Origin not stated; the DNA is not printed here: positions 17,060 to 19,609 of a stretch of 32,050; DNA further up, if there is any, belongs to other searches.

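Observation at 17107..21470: Self-contained cassette: double wHTH-metallophosphoesterase protein + basic HNH protein + D2-only Clp ATPase, inserted between pyrEF and pcm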

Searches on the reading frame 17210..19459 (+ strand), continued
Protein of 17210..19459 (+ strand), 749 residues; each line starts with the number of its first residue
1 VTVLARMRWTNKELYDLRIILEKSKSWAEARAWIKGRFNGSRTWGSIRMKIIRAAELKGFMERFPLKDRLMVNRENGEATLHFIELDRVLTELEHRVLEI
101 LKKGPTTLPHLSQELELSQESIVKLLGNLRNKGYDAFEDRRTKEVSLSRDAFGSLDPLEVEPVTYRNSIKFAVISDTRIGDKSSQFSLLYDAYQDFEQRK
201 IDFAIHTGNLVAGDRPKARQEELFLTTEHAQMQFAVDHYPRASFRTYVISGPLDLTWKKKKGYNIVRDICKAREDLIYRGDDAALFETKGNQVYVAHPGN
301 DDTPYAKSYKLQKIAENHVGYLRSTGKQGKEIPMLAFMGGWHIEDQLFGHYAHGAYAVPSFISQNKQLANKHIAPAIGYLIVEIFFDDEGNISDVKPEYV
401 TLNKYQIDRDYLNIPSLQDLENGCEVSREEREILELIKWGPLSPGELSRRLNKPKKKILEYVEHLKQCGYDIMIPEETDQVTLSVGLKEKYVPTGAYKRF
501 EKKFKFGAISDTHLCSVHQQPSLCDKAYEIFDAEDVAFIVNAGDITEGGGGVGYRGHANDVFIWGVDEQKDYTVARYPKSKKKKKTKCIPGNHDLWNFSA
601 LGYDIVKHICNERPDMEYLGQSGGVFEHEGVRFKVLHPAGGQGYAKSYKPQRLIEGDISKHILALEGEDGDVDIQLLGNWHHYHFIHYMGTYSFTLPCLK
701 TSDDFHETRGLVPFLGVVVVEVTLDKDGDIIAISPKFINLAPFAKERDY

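Call 42: search_protein_families(library=pfam, proteins=[L017:1974-4058:+, L017:4197-4628:+, L017:4618-6090:+, L017:6187-8379:+, L017:8449-9864:+, L017:293-937:-, L018:1058-1471:+, L018:1478-2956:+, L018:3056-3676:+, L018:3685-4725:+], max_evalue=0.01)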
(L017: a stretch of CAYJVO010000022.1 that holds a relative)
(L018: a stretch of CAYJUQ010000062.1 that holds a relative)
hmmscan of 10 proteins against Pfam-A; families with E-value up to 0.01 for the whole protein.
L017:1974-4058:+ (694 aa): 3 families
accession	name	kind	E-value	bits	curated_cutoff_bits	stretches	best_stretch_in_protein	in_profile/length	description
PF00501.34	AMP-binding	-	6.6e-91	305.4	29.9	1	136-524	9-384/384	AMP-binding enzyme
PF13193.12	AMP-binding_C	-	8.1e-27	94.4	24.5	1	579-657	1-76/76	AMP-binding enzyme C-terminal domain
PF16177.11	ACAS_N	-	7.2e-17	61.4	27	1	64-126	1-55/55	Acetyl-coenzyme A synthetase N-terminus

L017:4197-4628:+ (143 aa): 1 family
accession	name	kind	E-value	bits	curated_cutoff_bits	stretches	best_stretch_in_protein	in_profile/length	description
PF00156.33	Pribosyltran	-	3.9e-06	26.7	26.3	0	77-93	87-103/158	Phosphoribosyl transferase domain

L017:4618-6090:+ (490 aa): 8 families
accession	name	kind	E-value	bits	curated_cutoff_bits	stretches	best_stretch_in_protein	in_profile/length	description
PF00478.31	IMPDH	-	1.2e-106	357.1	25.6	1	25-487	1-343/345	IMP dehydrogenase / GMP reductase domain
PF00571.33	CBS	-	7.3e-21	74.7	24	2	114-158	7-51/57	CBS domain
PF03060.21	NMO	-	3.1e-13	50.3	28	1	277-399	115-238/331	Nitronate monooxygenase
PF01070.24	FMN_dh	-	1.1e-09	38.2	24.9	1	269-384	195-303/350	FMN-dependent dehydrogenase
PF04131.20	NanE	-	1.2e-06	28.3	27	1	253-387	52-177/192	Putative N-acetylmannosamine-6-phosphate epimerase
PF00977.27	His_biosynth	-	0.00083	19.3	23.6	0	342-383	62-219/228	Histidine biosynthesis protein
PF01180.27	DHO_dh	-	0.0015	18.2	27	1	348-385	233-271/291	Dihydroorotate dehydrogenase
PF02581.23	TMP-TENI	-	0.0047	16.8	27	0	284-380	84-174/180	Thiamine monophosphate synthase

L017:6187-8379:+ (730 aa): 11 families
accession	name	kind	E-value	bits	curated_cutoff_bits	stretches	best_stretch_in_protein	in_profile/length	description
PF00149.33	Metallophos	-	3.3e-11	44.4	21.5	1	493-652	3-150/191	Calcineurin-like phosphoesterase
PF12850.12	Metallophos_2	-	3.8e-07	30.7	27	1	492-664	2-120/154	Calcineurin-like phosphoesterase superfamily domain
PF01978.25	TrmB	-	5.2e-05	23.5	25.6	0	409-450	6-48/68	Sugar-specific transcriptional regulator TrmB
PF04545.22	Sigma70_r4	-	0.00017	21.5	24.1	0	71-108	4-40/50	Sigma-70, region 4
PF13412.12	HTH_24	-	0.0025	17.8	21.9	0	417-450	9-43/48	Winged helix-turn-helix DNA-binding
PF25212.1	HVO_A0114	-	0.0029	17.8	27.6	0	409-456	20-68/84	HVO_A0114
PF13463.12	HTH_27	-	0.0034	18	22.2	0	410-454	2-48/68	Winged helix DNA-binding domain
PF12840.13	HTH_20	-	0.0049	17.2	27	0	415-441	8-35/51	Helix-turn-helix domain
PF13936.12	HTH_38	-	0.005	17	27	0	420-445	17-41/44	Helix-turn-helix domain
PF12802.13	MarR_2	-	0.0056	17.3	27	0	415-452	9-48/61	MarR family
PF01418.23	HTH_6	-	0.007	16.8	28.3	0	70-121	12-67/77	Helix-turn-helix domain, rpiR family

L017:8449-9864:+ (471 aa): 12 families
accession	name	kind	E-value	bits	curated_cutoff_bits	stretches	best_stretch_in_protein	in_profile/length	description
PF07724.20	AAA_2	-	1.4e-27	97.2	27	2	250-358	75-166/166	AAA domain (Cdc48 subfamily)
PF10431.15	ClpB_D2-small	-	6.5e-09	36.2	21.9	1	364-445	1-79/81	C-terminal, D2-small domain, of ClpB protein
PF07728.20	AAA_5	-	2.3e-08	34.6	22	1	76-99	2-25/139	AAA domain (dynein-related subfamily)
PF00004.35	AAA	-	1.7e-06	29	21.2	1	77-107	2-29/131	ATPase family associated with various cellular activities (AAA)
PF00158.32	Sigma54_activat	-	5.1e-05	23.5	20.2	1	74-113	23-62/168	Sigma-54 interaction domain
PF13191.12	AAA_16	-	0.00012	23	32.6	1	74-278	25-160/167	AAA ATPase domain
PF07726.17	AAA_3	-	0.00023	21.5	27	1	245-296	57-108/131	ATPase family associated with various cellular activities (AAA)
PF13173.12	AAA_14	-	0.0011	19.4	27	0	77-110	6-38/129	AAA domain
PF13479.12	AAA_24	-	0.0036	17.6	27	0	76-113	5-43/195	AAA domain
PF13401.12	AAA_22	-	0.0042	17.9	27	0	76-109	8-41/130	AAA domain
PF20720.3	nSTAND3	-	0.0043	17.2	27.2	0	77-107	21-51/155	Novel STAND NTPase 3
PF25199.1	nSTAND_NTPase5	-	0.0087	16.3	34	0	68-101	36-68/145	Novel STAND NTPase 5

L017:293-937:- (214 aa): 0 families

L018:1058-1471:+ (137 aa): 1 family
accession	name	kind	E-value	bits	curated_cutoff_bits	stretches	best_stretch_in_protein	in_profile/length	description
PF01844.29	HNH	-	0.00029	21.3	21.4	1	22-39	16-33/47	HNH endonuclease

L018:1478-2956:+ (492 aa): 10 families
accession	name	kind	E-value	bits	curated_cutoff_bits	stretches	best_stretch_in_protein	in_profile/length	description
PF07724.20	AAA_2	-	3.8e-24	86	27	2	183-289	76-163/166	AAA domain (Cdc48 subfamily)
PF10431.15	ClpB_D2-small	-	1.2e-11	44.9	21.9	1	300-383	1-79/81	C-terminal, D2-small domain, of ClpB protein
PF07728.20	AAA_5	-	2.8e-07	31.1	22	0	184-219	68-104/139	AAA domain (dynein-related subfamily)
PF00004.35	AAA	-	1.5e-05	25.9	21.2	1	66-198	1-73/131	ATPase family associated with various cellular activities (AAA)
PF13401.12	AAA_22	-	0.00011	22.9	27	1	64-206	6-108/130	AAA domain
PF00158.32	Sigma54_activat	-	0.00015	21.9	20.2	0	66-107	25-62/168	Sigma-54 interaction domain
PF06309.17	Torsin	-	0.00025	21.6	27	1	23-85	15-75/127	Torsin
PF05729.18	NACHT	-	0.00073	19.8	26.7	1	67-105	4-44/167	NACHT domain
PF13479.12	AAA_24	-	0.0042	17.4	27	1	67-97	6-36/195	AAA domain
PF13191.12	AAA_16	-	0.0043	18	32.6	0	56-88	19-49/167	AAA ATPase domain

L018:3056-3676:+ (206 aa): 3 families
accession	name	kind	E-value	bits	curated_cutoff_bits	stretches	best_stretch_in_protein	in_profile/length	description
PF01135.25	PCMT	-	1.2e-44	153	20.3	1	2-205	6-207/210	Protein-L-isoaspartate(D-aspartate) O-methyltransferase (PCMT)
PF13649.12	Methyltransf_25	-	0.00044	21.3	27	1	73-152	1-72/97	Methyltransferase domain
PF13847.12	Methyltransf_31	-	0.0047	17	27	1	69-150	3-80/145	Methyltransferase domain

L018:3685-4725:+ (346 aa): 1 family
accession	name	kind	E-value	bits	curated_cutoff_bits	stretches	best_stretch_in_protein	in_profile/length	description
PF02618.21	YceG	-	1.5e-78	264.5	32.4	1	52-341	1-274/275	YceG-like family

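Call 50: predict_structure(alignment_id=A1)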
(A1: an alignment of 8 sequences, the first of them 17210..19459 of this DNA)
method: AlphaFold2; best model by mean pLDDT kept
length: 749 residues; sequences in the alignment: 8
mean_pLDDT: 71.0   pTM: 0.56
mean pLDDT of the five models: 71.0, 69.0, 65.8, 65.4, 65.1
residues with pLDDT >= 90: 74; 70-90: 384; 50-70: 168; < 50: 123
segments of 3 or more residues with pLDDT < 50: 1-6, 71-88, 149-165, 302-308, 403-421, 484-499, 550-560, 640-648, 661-669, 708-710, 746-749
pLDDT, mean of each block of 10 residues (from residue 1): 52 89 87 84 79 83 69 29 40 83 83 88 84 69 67 41 55 82 67 82 88 75 76 85 85 72 78 83 74 76 46 65 57 78 70 79 57 66 82 80 48 40 67 65 82 89 77 69 42 35 87 71 87 95 75 42 70 90 91 70 84 92 85 76 43 57 45 80 72 79 52 75 74 79 54
secondary structure, 60 per line:
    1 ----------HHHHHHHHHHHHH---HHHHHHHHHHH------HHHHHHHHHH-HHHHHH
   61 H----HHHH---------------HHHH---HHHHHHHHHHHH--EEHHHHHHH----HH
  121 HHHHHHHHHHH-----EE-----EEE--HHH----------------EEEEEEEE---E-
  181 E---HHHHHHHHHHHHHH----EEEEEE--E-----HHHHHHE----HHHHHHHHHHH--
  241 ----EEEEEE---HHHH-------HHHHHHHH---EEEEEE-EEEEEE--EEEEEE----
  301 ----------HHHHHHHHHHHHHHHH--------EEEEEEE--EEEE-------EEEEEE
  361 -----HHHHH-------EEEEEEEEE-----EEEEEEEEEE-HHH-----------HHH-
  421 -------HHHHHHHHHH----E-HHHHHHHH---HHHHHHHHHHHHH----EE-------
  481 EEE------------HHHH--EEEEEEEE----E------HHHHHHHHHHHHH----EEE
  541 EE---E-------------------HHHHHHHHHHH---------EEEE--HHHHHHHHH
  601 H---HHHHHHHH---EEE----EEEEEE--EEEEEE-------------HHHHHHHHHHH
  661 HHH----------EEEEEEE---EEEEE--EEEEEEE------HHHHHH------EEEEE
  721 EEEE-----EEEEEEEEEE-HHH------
elements in order (helices of 4 or more, strands of 3 or more residues): H11-23 H27-37 H44-53 H55-61 H66-69 H85-88 H92-103 H108-114 H119-131 E144-146 E168-175 H185-198 E203-208 H217-222 H228-238 E245-250 H254-257 H265-272 E276-281 E283-288 E291-296 H311-326 E335-341 E344-347 E355-360 H366-370 E378-386 E392-401 H428-437 H444-451 H455-467 E481-483 H496-499 E502-509 H521-533 E538-542 H566-576 E586-589 H592-601 H605-612 E616-618 E623-628 E631-636 H650-663 E674-680 E684-688 E691-697 H704-709 E716-724 E730-739

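Call 53: fold_search(model_id=the predicted structure, library=pdb)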
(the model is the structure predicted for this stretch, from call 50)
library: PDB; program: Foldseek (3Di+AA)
matches with E <= 10: 1305; with E <= 0.001: 97
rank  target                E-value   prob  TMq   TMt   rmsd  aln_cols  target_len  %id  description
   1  9f2a_A                5.2e-09  1.00  0.26  0.41  19.5       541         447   12  Pyrococcus abyssi PolD in complex with Rpa2 winged-helix domain class 2 (composite map) (released 2024-12-04)
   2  8ppt_A                1.8e-08  1.00  0.24  0.39  23.0       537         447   14  Pyrococcus abyssi DNA polymerase D (PolD) in its editing mode bound to a primer/template substrate containing a mismat (released 2023-12-20)
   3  9f29_A                2.6e-08  1.00  0.23  0.36   6.7       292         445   14  Pyrococcus abyssi PolD in complex with Rpa2 winged-helix domain class 1 (composite map) (released 2024-12-04)
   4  6hmf_B                3.4e-08  1.00  0.24  0.38   8.7       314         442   18  D-family DNA polymerase - DP1 subunit (3'-5' proof-reading exonuclease) H451 proof-reading deficient variant (released 2019-01-30)
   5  6hms_A                4.3e-08  1.00  0.23  0.40   8.6       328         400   17  Cryo-EM map of DNA polymerase D from Pyrococcus abyssi in complex with DNA (released 2019-01-30)
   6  6hmf_A                4.5e-08  1.00  0.25  0.39   6.3       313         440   18  D-family DNA polymerase - DP1 subunit (3'-5' proof-reading exonuclease) H451 proof-reading deficient variant (released 2019-01-30)
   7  5ihe_A                4.8e-08  1.00  0.24  0.39   6.8       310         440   18  D-family DNA polymerase - DP1 subunit (3'-5' proof-reading exonuclease) (released 2016-08-31)
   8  6t8h_A                6.4e-08  1.00  0.22  0.38   8.6       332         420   17  Cryo-EM structure of the DNA-bound PolD-PCNA processive complex from P. abyssi (released 2020-03-04)
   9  5ihe_B                6.4e-08  1.00  0.24  0.38  21.6       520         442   14  D-family DNA polymerase - DP1 subunit (3'-5' proof-reading exonuclease) (released 2016-08-31)
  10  4nzv_A                2.6e-07  1.00  0.20  0.40   8.7       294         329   17  DNA Double-Strand Break Repair Pathway Choice Is Directed by Distinct MRE11 Nuclease Activities (released 2014-01-08)
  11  4o43_A                3.1e-07  1.00  0.21  0.42   8.6       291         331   14  DNA Double-Strand Break Repair Pathway Choice Is Directed by Distinct MRE11 Nuclease Activities (released 2014-01-08)
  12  4tug_C                3.3e-07  1.00  0.21  0.43   9.3       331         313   12  Crystal structure of MjMre11-DNA2 complex (released 2014-10-15)
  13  4tug_E                4.4e-07  1.00  0.21  0.43   9.7       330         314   12  Crystal structure of MjMre11-DNA2 complex (released 2014-10-15)
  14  3thn                  5.2e-07  1.00  0.20  0.42   9.0       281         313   14  Crystal structure of Mre11 core with manganese (released 2011-10-12)
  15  4tug_A                6.5e-07  1.00  0.20  0.41   7.1       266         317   13  Crystal structure of MjMre11-DNA2 complex (released 2014-10-15)
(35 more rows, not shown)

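Call 86: search_protein_families(library=phrogs, proteins=[window:17210-19459:+], max_evalue=0.01)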
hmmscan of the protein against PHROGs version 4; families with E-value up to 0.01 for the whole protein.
window:17210-19459:+ (749 aa): 3 families
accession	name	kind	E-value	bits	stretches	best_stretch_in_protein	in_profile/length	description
phrog_7339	-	DNA, RNA and nucleotide metabolism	4.4e-12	46.9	1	501-637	27-165/263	DNA repair exonuclease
phrog_1649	-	other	1.2e-05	25.1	1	499-619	31-129/308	metallo-phosphoesterase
phrog_11961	-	unknown function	0.0037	17.9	0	105-149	54-102/150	-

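Call 89: search_protein_representatives(alignment_id=A1)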
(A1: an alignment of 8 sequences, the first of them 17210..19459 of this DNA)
Query: 8 sequences, 683 profile positions. Proteins with E-value up to 0.001 (for the whole library): 2387; up to 1e-10: 1685; up to 1e-30: 483. The best 150 are listed.
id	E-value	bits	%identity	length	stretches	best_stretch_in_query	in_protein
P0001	0.0e+00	1260.3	-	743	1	1-683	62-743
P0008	0.0e+00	1088.9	-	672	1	17-683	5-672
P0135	3.9e-172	590.7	-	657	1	23-683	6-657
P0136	9.5e-153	526.6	-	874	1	16-683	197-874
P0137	1.2e-149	516.3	-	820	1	25-683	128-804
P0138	4.6e-142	491.3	-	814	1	11-677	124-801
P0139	6.5e-138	477.5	-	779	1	10-683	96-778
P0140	4.0e-133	461.7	-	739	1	25-676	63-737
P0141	1.3e-132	460.0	-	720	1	16-674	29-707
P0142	7.3e-131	454.3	-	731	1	8-674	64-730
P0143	8.7e-131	454.0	-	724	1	14-674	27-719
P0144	4.4e-130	451.7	-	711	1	15-682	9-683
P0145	1.8e-126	439.7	-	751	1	17-677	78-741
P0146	7.2e-126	437.7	-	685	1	21-683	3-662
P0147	1.4e-122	426.9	-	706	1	19-674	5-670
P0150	7.7e-119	414.5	-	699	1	21-683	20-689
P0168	7.9e-92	325.2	-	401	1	350-683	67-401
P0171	1.3e-87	311.3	-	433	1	362-683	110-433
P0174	1.3e-82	294.7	-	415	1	358-683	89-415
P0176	8.5e-81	288.8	-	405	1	25-345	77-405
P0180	8.1e-78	278.9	-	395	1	352-683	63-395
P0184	1.1e-74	268.6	-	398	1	18-344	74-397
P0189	1.9e-72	261.2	-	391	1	355-683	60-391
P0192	3.6e-71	256.9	-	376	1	337-683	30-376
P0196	1.4e-70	255.0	-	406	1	361-683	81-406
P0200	6.4e-68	246.2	-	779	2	354-584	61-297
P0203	6.3e-66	239.6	-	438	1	362-683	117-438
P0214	2.8e-62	227.6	-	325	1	364-683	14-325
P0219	5.0e-60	220.1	-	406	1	365-683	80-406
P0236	3.0e-51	191.2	-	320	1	381-673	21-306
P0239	2.1e-50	188.4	-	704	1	18-676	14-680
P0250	2.9e-48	181.2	-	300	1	393-674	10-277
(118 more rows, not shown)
